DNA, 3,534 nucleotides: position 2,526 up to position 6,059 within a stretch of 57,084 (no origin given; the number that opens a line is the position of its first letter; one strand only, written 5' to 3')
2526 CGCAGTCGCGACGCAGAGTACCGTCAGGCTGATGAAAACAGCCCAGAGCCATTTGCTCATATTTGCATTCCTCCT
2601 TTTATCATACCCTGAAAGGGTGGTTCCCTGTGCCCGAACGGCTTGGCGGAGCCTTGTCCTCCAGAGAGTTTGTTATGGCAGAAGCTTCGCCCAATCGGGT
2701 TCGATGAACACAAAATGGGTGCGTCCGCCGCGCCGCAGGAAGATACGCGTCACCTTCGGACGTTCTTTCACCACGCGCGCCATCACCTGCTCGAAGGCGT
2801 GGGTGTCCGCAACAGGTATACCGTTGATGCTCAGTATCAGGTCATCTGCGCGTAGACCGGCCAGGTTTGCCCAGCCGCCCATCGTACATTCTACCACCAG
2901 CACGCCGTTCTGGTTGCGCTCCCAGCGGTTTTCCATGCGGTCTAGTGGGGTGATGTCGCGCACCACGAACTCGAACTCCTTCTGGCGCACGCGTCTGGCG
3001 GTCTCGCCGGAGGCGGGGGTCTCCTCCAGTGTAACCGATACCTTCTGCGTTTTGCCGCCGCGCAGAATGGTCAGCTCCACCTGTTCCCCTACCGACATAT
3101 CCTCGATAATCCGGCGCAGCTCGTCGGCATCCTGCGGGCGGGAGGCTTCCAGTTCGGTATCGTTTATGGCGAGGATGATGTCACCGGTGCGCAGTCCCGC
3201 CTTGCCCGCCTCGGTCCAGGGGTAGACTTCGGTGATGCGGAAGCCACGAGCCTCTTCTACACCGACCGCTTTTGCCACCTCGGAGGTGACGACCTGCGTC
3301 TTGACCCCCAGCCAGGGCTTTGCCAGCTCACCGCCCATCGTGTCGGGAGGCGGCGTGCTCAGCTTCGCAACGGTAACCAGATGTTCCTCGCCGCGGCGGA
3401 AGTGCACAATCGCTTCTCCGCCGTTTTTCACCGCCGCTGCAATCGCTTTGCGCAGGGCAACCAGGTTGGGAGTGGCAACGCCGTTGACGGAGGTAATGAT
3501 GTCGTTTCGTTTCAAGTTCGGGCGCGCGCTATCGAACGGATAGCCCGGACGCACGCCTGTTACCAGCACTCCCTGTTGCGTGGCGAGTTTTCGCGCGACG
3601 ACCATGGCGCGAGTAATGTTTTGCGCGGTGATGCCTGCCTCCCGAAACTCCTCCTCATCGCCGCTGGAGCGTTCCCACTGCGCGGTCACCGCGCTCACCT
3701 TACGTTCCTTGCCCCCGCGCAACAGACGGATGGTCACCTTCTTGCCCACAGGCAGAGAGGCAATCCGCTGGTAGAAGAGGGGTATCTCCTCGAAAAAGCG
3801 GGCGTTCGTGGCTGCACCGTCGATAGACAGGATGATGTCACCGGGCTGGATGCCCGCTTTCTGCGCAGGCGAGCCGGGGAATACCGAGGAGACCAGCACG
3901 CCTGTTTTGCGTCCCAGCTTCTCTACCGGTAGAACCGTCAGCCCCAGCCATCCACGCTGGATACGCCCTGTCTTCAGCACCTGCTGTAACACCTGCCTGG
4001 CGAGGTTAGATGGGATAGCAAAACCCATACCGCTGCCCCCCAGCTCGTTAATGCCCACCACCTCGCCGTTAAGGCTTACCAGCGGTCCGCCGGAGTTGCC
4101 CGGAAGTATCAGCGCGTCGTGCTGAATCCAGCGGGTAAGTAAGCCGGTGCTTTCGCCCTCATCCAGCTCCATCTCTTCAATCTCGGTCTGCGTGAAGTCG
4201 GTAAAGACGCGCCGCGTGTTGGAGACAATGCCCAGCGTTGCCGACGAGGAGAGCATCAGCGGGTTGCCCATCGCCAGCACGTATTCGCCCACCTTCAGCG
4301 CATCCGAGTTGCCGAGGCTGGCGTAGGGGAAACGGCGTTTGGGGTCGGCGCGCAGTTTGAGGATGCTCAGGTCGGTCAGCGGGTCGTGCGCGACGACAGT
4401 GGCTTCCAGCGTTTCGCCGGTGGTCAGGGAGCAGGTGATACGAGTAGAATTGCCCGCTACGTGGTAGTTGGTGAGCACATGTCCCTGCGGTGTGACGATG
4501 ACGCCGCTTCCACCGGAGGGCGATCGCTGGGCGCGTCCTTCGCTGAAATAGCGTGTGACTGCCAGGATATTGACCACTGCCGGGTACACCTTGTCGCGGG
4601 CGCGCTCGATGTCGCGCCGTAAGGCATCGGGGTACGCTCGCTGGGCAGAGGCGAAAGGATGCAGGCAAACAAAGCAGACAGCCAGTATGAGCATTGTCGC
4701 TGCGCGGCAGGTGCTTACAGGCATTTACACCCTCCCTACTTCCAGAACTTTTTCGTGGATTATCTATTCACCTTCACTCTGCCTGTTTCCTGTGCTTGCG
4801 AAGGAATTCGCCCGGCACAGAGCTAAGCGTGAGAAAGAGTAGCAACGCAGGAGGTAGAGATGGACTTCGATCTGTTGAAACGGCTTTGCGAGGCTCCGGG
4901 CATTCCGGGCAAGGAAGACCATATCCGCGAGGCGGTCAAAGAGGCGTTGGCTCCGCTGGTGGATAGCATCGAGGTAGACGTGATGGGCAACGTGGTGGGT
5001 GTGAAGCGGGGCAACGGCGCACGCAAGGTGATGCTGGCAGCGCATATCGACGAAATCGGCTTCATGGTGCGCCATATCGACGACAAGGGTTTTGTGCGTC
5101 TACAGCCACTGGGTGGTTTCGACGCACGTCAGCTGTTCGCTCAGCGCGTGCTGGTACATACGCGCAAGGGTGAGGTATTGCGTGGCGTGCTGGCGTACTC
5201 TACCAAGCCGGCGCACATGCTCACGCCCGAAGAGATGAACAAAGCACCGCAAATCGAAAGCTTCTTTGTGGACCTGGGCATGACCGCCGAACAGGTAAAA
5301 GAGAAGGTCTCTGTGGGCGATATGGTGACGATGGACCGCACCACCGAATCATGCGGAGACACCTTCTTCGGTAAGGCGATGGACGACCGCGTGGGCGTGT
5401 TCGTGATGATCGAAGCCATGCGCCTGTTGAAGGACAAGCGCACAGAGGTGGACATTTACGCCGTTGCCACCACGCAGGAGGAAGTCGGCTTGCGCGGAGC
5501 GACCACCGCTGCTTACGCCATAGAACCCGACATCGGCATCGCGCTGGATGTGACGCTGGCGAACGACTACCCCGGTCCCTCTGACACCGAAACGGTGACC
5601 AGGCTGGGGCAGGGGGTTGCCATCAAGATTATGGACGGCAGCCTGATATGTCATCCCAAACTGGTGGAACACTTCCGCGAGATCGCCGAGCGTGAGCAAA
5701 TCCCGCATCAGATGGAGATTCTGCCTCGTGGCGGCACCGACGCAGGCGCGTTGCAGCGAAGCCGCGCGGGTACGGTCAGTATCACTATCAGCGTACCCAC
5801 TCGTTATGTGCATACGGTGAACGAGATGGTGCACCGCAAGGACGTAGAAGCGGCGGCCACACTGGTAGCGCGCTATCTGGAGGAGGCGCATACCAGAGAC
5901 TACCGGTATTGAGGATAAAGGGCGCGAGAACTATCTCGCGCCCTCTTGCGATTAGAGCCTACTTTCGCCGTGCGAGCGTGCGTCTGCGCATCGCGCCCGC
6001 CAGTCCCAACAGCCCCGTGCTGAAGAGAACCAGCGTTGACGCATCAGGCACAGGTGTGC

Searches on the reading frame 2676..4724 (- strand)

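Call 28: search_protein_families(library=pfam, proteins=[window:2676-4724:-], max_evalue=0.00001)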
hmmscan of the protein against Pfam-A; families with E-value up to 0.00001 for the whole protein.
window:2676-4724:- (683 aa): 7 families
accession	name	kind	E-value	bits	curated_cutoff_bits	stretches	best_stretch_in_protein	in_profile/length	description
PF13180.12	PDZ_2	-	1.2e-38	131.7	27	2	472-566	3-80/80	PDZ domain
PF17820.7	PDZ_6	-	2.8e-35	120.3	27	2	278-334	2-52/54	PDZ domain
PF00595.29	PDZ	-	6.3e-34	116.6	23.2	2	254-307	7-58/81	PDZ domain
PF13365.12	Trypsin_2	-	1.3e-28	101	27.6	1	72-225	1-144/144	Trypsin-like peptidase domain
PF00089.32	Trypsin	-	6e-10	39.8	20.6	1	73-231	28-203/220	Trypsin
PF19805.5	DUF6288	-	1.1e-06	28.5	26.3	0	276-307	3-33/402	Family of unknown function (DUF6288)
PF12812.13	PDZ_1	-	5.4e-06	26.8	28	0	363-430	11-74/78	PDZ-like domain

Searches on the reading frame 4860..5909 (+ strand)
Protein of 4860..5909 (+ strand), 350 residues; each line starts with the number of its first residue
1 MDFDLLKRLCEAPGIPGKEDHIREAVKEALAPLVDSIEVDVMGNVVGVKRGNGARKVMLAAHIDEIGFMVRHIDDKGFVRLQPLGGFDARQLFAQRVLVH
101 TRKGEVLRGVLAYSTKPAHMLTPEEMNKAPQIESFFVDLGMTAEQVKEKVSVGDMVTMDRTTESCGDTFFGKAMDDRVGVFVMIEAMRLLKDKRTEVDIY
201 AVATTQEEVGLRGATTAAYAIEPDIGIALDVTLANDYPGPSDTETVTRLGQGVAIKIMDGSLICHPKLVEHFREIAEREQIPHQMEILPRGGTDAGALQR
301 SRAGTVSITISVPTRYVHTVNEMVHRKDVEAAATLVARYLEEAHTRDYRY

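Call 28: search_protein_families(library=pfam, proteins=[window:4860-5909:+], max_evalue=0.00001)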
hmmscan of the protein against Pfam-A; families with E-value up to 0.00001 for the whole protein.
window:4860-5909:+ (350 aa): 3 families
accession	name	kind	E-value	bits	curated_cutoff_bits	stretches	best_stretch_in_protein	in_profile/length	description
PF05343.19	Peptidase_M42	-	1.8e-96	323.1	23.2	1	43-335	1-292/292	M42 glutamyl aminopeptidase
PF01546.33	Peptidase_M20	-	2.4e-11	44.4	24.6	1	173-341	33-205/206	Peptidase family M20/M25/M40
PF04389.22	Peptidase_M28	-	1.6e-08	34.9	21.3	1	173-221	30-79/193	Peptidase family M28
